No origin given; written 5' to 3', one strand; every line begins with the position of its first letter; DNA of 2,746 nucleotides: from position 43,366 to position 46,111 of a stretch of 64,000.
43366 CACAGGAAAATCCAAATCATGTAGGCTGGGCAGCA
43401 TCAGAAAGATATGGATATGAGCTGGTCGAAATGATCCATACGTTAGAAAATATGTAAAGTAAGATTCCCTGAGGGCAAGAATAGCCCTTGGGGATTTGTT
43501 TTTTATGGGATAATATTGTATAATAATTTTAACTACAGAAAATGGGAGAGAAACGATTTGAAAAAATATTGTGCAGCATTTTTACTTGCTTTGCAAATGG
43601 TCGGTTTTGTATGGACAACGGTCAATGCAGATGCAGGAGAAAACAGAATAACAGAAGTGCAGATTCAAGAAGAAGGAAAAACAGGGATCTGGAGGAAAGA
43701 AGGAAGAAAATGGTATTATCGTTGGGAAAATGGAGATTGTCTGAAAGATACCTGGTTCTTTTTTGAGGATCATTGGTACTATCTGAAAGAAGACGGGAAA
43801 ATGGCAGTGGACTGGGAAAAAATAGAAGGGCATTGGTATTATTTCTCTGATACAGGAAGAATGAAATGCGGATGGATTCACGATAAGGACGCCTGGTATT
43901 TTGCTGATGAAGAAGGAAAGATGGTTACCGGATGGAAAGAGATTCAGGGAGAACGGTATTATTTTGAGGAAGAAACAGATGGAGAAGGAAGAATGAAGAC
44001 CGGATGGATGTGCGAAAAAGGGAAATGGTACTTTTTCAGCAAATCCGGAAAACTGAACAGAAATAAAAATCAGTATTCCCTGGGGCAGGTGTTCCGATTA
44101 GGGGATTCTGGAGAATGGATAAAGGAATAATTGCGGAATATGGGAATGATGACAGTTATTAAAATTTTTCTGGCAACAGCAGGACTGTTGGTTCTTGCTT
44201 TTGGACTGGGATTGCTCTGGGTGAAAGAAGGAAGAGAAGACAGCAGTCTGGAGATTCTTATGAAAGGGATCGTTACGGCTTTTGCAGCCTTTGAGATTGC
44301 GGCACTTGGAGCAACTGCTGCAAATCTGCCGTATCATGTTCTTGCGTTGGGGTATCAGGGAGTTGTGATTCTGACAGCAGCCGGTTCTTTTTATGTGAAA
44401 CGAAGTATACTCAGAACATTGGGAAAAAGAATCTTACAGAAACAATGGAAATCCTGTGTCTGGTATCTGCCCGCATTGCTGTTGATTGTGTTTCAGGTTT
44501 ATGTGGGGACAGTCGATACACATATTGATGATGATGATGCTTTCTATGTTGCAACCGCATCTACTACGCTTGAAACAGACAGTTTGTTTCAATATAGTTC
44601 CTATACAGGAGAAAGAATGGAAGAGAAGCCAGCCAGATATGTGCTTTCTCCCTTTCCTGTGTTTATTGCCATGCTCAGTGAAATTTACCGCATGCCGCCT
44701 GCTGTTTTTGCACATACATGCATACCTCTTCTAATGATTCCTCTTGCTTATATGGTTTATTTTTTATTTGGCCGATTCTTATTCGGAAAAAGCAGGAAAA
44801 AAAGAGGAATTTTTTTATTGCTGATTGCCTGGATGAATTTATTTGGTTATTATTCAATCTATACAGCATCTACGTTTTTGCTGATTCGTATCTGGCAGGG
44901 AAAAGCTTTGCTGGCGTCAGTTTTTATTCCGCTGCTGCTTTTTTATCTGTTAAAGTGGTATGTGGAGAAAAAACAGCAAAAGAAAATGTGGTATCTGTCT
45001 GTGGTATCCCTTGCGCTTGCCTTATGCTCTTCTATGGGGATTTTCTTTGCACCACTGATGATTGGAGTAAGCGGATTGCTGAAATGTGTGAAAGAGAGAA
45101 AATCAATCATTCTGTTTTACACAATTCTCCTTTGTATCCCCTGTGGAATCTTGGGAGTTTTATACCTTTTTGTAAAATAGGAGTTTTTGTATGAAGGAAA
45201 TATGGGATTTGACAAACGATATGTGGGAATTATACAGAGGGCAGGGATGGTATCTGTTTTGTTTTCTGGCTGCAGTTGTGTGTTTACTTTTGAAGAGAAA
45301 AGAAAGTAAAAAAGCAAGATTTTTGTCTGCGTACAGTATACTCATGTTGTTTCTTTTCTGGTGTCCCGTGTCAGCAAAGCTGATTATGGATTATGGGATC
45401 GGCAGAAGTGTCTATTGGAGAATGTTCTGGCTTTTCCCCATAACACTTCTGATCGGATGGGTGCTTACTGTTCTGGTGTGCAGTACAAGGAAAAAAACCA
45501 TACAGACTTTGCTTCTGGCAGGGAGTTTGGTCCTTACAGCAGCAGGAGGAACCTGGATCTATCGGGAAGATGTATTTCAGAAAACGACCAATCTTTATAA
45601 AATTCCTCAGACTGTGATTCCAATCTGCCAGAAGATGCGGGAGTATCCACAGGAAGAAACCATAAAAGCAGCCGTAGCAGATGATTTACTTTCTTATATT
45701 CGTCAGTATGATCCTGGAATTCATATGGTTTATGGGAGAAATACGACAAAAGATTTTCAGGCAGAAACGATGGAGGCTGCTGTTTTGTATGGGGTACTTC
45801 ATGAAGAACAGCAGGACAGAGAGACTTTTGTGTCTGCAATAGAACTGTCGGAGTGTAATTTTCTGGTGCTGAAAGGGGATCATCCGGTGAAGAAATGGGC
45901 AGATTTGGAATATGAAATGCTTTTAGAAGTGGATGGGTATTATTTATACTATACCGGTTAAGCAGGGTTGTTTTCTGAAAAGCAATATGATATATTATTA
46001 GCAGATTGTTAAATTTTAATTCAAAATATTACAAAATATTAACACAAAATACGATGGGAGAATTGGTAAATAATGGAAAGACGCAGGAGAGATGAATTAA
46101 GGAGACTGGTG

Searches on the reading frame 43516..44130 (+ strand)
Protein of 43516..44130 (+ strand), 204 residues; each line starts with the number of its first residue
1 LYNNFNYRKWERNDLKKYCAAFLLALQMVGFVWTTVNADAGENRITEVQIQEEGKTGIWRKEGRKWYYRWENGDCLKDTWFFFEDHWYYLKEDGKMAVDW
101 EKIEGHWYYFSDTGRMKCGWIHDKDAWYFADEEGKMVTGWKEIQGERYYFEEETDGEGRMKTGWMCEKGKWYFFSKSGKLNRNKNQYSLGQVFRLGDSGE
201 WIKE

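Call 32: search_protein_families(library=pfam, proteins=[window:43516-44130:+], max_evalue=0.001)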
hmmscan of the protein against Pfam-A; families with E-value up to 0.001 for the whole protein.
window:43516-44130:+ (204 aa): 2 families
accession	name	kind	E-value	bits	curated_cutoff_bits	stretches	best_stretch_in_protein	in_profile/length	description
PF19127.6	Choline_bind_3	-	1.3e-21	76.7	27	2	137-184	1-46/47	Choline-binding repeat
PF01473.26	Choline_bind_1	-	1.8e-20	72.5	20.5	1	100-116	3-19/19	Putative cell wall binding repeat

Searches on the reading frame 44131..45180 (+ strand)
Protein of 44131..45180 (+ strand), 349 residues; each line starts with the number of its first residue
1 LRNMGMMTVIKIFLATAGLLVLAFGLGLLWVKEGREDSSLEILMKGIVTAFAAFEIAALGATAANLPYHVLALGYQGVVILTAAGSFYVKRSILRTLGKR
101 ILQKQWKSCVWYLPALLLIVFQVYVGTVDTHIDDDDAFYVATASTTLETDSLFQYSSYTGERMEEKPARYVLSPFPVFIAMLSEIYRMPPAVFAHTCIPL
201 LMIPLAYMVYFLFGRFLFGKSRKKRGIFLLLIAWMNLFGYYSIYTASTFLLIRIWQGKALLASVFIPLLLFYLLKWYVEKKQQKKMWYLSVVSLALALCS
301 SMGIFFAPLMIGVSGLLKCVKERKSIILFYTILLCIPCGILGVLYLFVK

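Call 27: search_protein_families(library=pfam, proteins=[window:44131-45180:+], max_evalue=0.01)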
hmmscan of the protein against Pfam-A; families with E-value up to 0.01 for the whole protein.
window:44131-45180:+ (349 aa): 3 families
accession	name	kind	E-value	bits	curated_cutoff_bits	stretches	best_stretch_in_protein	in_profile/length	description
PF19554.4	DUF6077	-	5.9e-99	331.6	27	1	9-349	2-354/354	Family of unknown function (DUF6077)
PF10131.15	PTPS_related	-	0.00049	19.1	26.4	1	265-341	85-159/621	6-pyruvoyl-tetrahydropterin synthase related domain; membrane protein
PF24396.1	DUF7541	-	0.0097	16.2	28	0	279-318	9-46/120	Family of unknown function (DUF7541)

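Call 41: search_protein_families(library=ncbifam, proteins=[window:44131-45180:+], max_evalue=0.01)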
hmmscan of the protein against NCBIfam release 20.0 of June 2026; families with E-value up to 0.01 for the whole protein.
window:44131-45180:+ (349 aa): 0 families

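Call 69: find_homologous_proteins(query=window:44131-45180:+, max_evalue=0.00001)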
Query window:44131-45180:+ (349 aa): 174 proteins with E <= 0.00001 among 8000 candidates; the best 120 are listed.
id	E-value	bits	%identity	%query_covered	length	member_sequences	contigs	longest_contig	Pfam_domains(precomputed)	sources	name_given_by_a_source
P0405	9.6e-220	747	100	99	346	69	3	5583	PF19554.5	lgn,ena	-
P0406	5.6e-174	596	79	98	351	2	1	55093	PF19554.5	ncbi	ncbi:MAG: DUF6077 domain-containing protein [Blautia sp.]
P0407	2.1e-113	397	55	99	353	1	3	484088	PF19554.5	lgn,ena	-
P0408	1.6e-84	302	47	99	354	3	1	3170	PF19554.5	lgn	-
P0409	1.2e-83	299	47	99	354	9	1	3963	PF19554.5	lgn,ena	-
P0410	2.5e-80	288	45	99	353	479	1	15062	PF19554.5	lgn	-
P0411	6.4e-80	287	46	98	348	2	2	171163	PF19554.5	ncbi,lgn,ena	-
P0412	1.4e-78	283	45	99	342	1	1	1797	PF19554.5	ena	-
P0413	1.1e-76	276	45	99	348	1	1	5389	PF19554.5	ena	-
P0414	1.2e-75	273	44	98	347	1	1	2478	PF19554.5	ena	-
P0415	6.3e-74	267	45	99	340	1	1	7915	PF19554.5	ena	-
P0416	1.8e-73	266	52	72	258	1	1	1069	PF19554.5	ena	-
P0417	3.7e-67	245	39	96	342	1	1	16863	PF19554.5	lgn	-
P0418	9.5e-67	244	42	99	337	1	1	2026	PF19554.5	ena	-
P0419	1.1e-66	243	47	77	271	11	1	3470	PF19554.5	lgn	-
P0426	1.7e-58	217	37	93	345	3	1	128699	PF19554.5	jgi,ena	jgi:hypothetical protein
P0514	8.9e-46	175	41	65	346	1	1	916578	PF19554.5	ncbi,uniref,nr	ncbi:DUF6077 domain-containing protein [Konateibacter massiliensis]|uniref:DUF6077 domain-containing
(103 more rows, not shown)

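Call 72: find_encoding_contigs(protein=P0514, flank=7000, max_places=1)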
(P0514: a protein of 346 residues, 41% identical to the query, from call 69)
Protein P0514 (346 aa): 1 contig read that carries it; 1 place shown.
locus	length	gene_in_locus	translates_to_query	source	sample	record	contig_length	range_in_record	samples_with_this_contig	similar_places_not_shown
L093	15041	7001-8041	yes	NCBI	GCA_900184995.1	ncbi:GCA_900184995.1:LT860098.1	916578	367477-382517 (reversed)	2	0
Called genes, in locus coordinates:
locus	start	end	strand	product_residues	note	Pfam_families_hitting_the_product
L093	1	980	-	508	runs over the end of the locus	PF13231:PMT_2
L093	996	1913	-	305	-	PF02485:Branch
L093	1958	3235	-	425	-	-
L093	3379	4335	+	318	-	PF00535:Glycos_transf_2, PF13641:Glyco_tranf_2_3 (weak)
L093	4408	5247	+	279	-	PF01370:Epimerase, PF04321:RmlD_sub_bind, PF07993:NAD_binding_4 (faint), PF02719:Polysacc_synt_2, PF16363:GDP_Man_Dehyd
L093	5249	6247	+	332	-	PF19554:DUF6077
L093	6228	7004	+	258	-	-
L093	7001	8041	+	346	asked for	PF19554:DUF6077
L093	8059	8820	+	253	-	-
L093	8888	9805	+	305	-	PF00483:NTP_transferase (weak)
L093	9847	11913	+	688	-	PF00884:Sulfatase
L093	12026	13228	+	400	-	PF04464:Glyphos_transf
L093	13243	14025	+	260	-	PF01061:ABC2_membrane (weak)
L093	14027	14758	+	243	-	PF02463:SMC_N (faint), PF13555:AAA_29 (weak), PF00005:ABC_tran, PF13304:AAA_21 (weak)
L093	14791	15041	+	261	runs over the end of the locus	PF04991:LicD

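Call 73: find_encoding_contigs(protein=P0426, flank=7000, max_places=1)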
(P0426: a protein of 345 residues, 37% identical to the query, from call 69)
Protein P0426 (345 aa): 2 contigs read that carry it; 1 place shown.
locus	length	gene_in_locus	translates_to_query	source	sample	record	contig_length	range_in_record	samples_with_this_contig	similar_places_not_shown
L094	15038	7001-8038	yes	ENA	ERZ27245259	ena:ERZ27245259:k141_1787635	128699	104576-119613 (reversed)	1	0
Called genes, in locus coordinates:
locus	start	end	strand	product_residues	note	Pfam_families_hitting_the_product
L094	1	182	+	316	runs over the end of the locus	PF00294:PfkB, PF08543:Phos_pyr_kin, PF01256:Carb_kinase (weak)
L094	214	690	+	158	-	PF05025:RbsD_FucU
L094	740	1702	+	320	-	PF00532:Peripla_BP_1, PF13377:Peripla_BP_3 (faint), PF13407:Peripla_BP_4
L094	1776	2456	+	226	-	PF10054:DUF2291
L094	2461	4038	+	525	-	PF00005:ABC_tran, PF13304:AAA_21 (faint), PF00005:ABC_tran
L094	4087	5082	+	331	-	PF02653:BPD_transp_2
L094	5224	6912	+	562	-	-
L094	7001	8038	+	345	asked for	PF19554:DUF6077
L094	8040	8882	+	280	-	-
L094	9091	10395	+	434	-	PF02397:Bac_transf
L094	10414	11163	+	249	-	PF00535:Glycos_transf_2, PF10111:Glyco_tranf_2_2, PF13641:Glyco_tranf_2_3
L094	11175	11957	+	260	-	PF01061:ABC2_membrane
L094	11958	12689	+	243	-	PF13555:AAA_29 (weak), PF00005:ABC_tran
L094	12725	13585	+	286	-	PF04991:LicD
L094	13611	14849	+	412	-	-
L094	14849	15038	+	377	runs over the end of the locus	PF13439:Glyco_transf_4, PF13579:Glyco_trans_4_4, PF00534:Glycos_transf_1, PF13692:Glyco_trans_1_4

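Call 76: predict_structure(alignment_id=A2)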
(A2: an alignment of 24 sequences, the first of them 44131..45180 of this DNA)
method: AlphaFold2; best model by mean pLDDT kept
length: 349 residues; sequences in the alignment: 24
mean_pLDDT: 89.3   pTM: 0.90
mean pLDDT of the five models: 89.3, 88.5, 88.2, 88.0, 87.2
residues with pLDDT >= 90: 217; 70-90: 115; 50-70: 17; < 50: 0
segments of 3 or more residues with pLDDT < 50: none
pLDDT, mean of each block of 10 residues (from residue 1): 75 90 96 82 97 94 94 97 97 90 81 96 84 71 93 88 81 88 93 90 96 95 96 89 80 88 95 90 75 92 91 96 93 92 81
secondary structure, 60 per line:
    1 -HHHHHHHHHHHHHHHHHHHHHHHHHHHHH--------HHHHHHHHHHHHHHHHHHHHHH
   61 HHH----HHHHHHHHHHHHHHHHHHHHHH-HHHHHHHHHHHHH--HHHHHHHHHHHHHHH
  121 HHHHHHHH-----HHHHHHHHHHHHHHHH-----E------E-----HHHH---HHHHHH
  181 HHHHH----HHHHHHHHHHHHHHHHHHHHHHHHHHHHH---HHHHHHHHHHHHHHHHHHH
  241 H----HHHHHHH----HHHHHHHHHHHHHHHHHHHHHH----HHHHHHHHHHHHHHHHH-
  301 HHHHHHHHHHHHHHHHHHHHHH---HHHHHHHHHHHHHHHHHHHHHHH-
elements in order: H2-30 H39-63 H68-89 H91-103 H106-128 H134-149 H168-171 H175-185 H190-218 H222-241 H246-252 H257-278 H283-299 H301-322 H326-348

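Call 78: fold_search(model_id=the predicted structure, library=pdb)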
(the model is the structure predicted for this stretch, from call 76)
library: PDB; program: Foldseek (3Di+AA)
matches with E <= 10: 136; with E <= 0.001: 0
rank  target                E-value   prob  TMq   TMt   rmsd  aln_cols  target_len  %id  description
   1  3gi8_C                2.3e-01  0.11  0.14  0.12  22.9       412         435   15  Crystal Structure of ApcT K158A Transporter Bound to 7F11 Monoclonal Fab Fragment (released 2009-08-18)
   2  7zgo_A                4.9e-01  0.09  0.15  0.13  21.5       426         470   12  Cryo-EM structure of human NKCC1 (TM domain) (released 2022-10-05)
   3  8e60                  5.1e-01  0.09  0.15  0.14  20.9       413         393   12  X-ray structure of the Deinococcus radiodurans Nramp/MntH divalent transition metal transporter WT in an occluded, manga (released 2023-05-03)
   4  7d10_A                5.1e-01  0.09  0.16  0.13  21.0       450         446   10  Human NKCC1 (released 2021-04-14)
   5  5y50                  6.1e-01  0.10  0.15  0.13  23.3       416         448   10  Crystal structure of eukaryotic MATE transporter AtDTX14 (released 2017-12-06)
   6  8wnt_B                7.5e-01  0.05  0.12  0.10  23.7       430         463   12  Cryo EM map of SLC7A10 with L-Alanine substrate (released 2024-05-15)
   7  6i1z_B                1.0e+00  0.08  0.15  0.16  21.5       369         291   11  Outward facing structure of apo CST (released 2019-06-05)
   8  7sfl_A                1.1e+00  0.08  0.17  0.11  22.7       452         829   14  Human NKCC1 state Fu-II (released 2022-09-28)
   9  7a27_AAA              1.2e+00  0.05  0.12  0.12  24.7       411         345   11  Structure of soluble SmhA crystal form 2 of the tripartite alpha-pore forming toxin, Smh, from Serratia marcescens. (released 2021-03-31)
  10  7a27_CCC              1.3e+00  0.06  0.13  0.13  24.6       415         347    9  Structure of soluble SmhA crystal form 2 of the tripartite alpha-pore forming toxin, Smh, from Serratia marcescens. (released 2021-03-31)
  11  7e14_R                1.3e+00  0.07  0.13  0.12  22.0       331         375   13  Compound2_GLP-1R_OWL833_Gs complex structure (released 2021-07-07)
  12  7p1k_A                1.3e+00  0.07  0.15  0.13  21.2       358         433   11  Cryo EM structure of bison NHA2 in nano disc structure (released 2022-01-26)
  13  9dwy                  1.3e+00  0.06  0.14  0.13  23.4       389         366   12  Cryo-EM structure of human MCT8 in complex with thyroid hormone T3 (released 2025-07-16)
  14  8zkn_A                1.5e+00  0.06  0.14  0.14  23.8       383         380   12  CryoEM structure of Thyroid Hormone Transporter MCT8 bound with silychristin (released 2025-04-02)
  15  9mg8_A                1.6e+00  0.08  0.17  0.16  23.5       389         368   12  Crystal Structure of b-iTHR-110 (released 2025-12-17)
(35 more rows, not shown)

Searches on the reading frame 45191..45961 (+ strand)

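Call 27: search_protein_families(library=pfam, proteins=[window:45191-45961:+], max_evalue=0.01)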
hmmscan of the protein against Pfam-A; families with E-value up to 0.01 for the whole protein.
window:45191-45961:+ (256 aa): 1 family
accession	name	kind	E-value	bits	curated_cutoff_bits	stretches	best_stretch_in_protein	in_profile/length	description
PF19529.4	DUF6057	-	0.00088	18.7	29.8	1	12-140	99-219/569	Family of unknown function (DUF6057)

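Call 41: search_protein_families(library=ncbifam, proteins=[window:45191-45961:+], max_evalue=0.01)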
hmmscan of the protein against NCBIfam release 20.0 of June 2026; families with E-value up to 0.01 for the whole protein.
window:45191-45961:+ (256 aa): 0 families
